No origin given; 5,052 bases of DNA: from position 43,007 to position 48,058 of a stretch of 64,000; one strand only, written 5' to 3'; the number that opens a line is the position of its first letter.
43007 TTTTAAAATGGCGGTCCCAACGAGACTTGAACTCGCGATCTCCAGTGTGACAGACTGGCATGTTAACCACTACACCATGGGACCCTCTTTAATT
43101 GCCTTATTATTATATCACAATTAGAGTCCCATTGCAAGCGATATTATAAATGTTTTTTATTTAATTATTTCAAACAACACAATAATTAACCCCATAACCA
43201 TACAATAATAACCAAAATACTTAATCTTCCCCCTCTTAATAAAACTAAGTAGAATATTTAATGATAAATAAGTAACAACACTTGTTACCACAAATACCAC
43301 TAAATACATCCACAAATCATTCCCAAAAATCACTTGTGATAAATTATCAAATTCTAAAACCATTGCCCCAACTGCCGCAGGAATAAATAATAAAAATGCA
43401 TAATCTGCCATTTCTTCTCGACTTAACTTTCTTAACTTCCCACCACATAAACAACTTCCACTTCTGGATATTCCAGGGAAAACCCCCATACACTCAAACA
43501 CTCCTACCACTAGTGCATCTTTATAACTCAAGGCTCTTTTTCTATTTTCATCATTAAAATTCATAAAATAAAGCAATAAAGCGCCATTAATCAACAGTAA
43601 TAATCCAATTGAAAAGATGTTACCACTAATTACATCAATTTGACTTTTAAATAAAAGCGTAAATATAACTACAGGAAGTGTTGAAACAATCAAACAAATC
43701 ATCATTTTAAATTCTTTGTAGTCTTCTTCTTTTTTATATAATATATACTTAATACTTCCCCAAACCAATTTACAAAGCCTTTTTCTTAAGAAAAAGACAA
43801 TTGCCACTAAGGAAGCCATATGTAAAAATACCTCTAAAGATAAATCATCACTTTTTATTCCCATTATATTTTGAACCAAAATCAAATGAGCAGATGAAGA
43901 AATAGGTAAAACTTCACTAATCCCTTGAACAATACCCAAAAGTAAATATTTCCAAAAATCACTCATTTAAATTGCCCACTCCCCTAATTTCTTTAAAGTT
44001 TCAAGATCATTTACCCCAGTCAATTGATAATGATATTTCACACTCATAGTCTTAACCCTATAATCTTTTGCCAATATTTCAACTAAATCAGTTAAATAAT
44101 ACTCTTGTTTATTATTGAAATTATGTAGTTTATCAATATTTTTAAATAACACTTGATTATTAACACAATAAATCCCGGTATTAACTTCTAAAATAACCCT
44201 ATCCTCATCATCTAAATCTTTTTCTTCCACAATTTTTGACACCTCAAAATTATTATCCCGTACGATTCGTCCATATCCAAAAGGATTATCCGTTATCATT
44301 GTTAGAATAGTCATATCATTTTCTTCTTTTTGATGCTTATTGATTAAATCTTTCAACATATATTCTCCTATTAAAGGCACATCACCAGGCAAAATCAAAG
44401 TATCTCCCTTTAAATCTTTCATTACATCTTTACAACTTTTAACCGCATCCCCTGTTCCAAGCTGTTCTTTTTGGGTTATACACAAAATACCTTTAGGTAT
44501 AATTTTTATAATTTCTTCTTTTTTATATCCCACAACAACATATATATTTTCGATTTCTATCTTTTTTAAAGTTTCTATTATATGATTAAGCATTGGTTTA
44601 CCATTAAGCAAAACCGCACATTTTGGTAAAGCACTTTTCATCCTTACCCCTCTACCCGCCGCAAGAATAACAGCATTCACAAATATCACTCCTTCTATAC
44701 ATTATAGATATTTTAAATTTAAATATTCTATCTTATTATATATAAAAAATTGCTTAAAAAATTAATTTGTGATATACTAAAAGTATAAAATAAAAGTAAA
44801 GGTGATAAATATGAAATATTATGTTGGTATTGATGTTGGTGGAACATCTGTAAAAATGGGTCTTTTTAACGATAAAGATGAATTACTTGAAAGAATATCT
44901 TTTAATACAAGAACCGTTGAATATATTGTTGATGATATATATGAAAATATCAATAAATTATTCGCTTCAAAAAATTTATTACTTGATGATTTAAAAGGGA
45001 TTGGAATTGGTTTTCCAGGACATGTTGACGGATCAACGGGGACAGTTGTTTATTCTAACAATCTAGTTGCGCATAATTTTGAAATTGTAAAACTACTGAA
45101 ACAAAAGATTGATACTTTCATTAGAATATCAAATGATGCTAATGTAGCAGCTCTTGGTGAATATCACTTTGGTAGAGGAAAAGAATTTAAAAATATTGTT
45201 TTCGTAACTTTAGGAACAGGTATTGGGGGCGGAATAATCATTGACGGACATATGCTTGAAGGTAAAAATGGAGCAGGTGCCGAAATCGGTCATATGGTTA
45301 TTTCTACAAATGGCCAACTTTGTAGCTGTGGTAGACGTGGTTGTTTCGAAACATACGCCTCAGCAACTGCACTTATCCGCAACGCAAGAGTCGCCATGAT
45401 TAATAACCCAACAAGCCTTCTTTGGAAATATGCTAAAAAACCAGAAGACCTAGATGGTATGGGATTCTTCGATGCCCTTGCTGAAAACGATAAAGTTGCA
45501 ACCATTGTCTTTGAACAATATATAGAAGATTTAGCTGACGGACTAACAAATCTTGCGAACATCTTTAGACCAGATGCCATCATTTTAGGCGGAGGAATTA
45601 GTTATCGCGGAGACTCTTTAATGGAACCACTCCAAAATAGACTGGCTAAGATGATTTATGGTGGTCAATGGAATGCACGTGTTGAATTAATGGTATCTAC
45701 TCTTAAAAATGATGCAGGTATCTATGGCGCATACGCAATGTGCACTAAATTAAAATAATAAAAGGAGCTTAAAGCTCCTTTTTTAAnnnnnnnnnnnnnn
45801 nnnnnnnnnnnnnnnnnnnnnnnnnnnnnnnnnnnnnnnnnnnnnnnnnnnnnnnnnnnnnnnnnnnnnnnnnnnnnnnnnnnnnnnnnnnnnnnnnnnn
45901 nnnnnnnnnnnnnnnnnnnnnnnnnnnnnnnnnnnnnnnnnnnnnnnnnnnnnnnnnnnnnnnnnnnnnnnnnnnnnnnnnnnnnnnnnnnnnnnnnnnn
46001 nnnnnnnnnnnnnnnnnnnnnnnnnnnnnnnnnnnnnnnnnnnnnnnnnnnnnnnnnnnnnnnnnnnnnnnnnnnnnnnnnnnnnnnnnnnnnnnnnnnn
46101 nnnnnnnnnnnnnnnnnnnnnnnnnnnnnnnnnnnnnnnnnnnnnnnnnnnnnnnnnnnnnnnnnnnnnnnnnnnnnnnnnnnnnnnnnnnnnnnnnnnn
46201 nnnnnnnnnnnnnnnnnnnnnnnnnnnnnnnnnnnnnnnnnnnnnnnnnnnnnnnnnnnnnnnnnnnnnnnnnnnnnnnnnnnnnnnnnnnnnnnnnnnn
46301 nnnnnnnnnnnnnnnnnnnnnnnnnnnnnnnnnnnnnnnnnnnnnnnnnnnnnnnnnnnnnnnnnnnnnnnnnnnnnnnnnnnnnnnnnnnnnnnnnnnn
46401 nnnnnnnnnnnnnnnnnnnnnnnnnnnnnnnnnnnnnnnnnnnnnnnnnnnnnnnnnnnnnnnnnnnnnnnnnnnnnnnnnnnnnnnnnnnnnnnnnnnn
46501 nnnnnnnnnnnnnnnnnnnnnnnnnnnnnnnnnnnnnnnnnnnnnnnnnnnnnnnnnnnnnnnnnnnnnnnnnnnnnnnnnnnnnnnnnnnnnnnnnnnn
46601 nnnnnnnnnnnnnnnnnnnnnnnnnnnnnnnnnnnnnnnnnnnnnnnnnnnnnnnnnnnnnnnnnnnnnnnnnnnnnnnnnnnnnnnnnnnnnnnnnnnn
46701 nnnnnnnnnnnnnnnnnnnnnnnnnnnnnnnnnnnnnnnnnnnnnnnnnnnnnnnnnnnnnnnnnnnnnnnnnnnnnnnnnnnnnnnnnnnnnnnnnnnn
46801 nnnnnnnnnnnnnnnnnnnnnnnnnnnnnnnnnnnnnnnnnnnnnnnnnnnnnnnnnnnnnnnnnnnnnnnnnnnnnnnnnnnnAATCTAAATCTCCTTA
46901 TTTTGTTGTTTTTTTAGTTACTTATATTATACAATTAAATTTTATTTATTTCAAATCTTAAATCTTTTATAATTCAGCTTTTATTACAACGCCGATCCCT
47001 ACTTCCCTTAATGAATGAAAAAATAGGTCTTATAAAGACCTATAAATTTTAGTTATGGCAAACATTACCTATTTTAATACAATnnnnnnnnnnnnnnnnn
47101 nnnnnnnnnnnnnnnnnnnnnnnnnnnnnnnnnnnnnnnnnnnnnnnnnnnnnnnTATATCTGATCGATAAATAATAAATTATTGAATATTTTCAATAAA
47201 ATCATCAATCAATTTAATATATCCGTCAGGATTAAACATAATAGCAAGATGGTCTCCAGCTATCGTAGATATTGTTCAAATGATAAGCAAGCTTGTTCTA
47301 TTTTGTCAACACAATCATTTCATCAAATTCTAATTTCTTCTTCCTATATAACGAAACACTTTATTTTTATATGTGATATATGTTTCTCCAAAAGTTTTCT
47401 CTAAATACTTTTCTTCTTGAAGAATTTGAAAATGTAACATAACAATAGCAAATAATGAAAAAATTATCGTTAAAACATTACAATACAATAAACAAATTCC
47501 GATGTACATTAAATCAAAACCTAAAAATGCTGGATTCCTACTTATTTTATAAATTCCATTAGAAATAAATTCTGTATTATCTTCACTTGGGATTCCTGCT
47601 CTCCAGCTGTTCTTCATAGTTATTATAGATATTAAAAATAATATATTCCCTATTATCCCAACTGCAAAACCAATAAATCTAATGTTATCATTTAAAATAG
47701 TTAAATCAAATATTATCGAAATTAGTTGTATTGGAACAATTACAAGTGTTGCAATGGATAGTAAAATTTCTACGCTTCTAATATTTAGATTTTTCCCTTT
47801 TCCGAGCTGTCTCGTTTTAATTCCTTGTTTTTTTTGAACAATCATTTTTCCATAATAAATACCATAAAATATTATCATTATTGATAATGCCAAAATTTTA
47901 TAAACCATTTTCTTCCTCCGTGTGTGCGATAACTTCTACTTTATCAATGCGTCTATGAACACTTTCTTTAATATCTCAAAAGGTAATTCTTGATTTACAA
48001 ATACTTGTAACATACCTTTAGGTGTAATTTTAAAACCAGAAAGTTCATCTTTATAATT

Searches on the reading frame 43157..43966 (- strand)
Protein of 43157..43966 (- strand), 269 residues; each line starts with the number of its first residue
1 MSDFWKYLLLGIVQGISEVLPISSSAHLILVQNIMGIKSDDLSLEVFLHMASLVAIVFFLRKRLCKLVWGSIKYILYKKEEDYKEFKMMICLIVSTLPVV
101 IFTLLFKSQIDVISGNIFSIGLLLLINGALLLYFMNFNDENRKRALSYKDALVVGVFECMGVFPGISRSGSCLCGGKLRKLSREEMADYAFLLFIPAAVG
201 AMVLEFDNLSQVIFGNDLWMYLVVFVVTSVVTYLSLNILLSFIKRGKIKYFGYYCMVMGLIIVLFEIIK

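Call 18: search_protein_families(library=pfam, proteins=[window:43157-43966:-], max_evalue=0.0001)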
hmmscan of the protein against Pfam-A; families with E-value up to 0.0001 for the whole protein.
window:43157-43966:- (269 aa): 1 family
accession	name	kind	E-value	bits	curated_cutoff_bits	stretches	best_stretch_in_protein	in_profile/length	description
PF02673.24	BacA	-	8.5e-67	226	33.4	1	8-261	2-257/257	Bacitracin resistance protein BacA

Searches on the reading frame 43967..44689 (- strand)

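Call 18: search_protein_families(library=pfam, proteins=[window:43967-44689:-], max_evalue=0.0001)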
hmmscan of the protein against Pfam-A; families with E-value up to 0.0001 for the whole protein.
window:43967-44689:- (240 aa): 4 families
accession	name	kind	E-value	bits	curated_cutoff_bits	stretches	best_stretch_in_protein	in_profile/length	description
PF00483.29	NTP_transferase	-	7.5e-22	78.5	21.2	1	6-210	2-213/245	Nucleotidyl transferase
PF12804.13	NTP_transf_3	-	1.4e-18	68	27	1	6-130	1-122/160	MobA-like NTP transferase domain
PF01128.25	IspD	-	1.5e-07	31.8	27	1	4-119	1-117/221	2-C-methyl-D-erythritol 4-phosphate cytidylyltransferase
PF02348.25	CTP_transf_3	-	3e-07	30.9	22.6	1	27-236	20-206/217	Cytidylyltransferase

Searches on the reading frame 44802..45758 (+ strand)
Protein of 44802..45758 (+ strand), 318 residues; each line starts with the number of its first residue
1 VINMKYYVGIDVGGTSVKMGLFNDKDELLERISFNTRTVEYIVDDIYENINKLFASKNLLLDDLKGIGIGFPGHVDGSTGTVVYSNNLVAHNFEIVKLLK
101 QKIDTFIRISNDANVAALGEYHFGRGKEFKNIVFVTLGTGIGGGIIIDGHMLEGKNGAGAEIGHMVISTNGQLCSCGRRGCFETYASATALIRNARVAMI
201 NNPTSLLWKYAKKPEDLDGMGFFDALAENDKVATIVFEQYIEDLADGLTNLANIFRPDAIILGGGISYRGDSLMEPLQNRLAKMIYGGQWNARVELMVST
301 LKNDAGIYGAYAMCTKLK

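Call 18: search_protein_families(library=pfam, proteins=[window:44802-45758:+], max_evalue=0.0001)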
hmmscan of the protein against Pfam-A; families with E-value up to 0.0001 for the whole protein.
window:44802-45758:+ (318 aa): 2 families
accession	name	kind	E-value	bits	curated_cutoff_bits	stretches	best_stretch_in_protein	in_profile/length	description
PF00480.26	ROK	-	1.4e-72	245.1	22.9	1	7-314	1-291/294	ROK family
PF01869.26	BcrAD_BadFG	-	5.8e-06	26.5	31.5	0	8-77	1-75/271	BadF/BadG/BcrA/BcrD ATPase family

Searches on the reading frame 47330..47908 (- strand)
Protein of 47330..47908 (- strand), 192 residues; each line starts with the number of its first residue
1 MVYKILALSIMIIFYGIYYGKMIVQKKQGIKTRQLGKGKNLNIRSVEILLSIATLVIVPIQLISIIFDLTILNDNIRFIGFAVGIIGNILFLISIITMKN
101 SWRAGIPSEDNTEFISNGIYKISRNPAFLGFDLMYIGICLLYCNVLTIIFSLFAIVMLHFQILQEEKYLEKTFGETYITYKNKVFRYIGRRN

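Call 18: search_protein_families(library=pfam, proteins=[window:47330-47908:-], max_evalue=0.0001)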
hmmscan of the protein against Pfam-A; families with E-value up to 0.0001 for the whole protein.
window:47330-47908:- (192 aa): 3 families
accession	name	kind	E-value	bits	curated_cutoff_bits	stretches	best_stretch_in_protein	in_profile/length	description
PF04140.19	ICMT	-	2.8e-11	44.1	24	1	84-170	5-94/95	Isoprenylcysteine carboxyl methyltransferase (ICMT) family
PF04191.18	PEMT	-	2.1e-10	41.4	25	1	78-175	4-104/105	Phospholipid methyltransferase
PF06966.17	DUF1295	-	3.5e-05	23.8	20.4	1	56-184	101-235/235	Protein of unknown function (DUF1295)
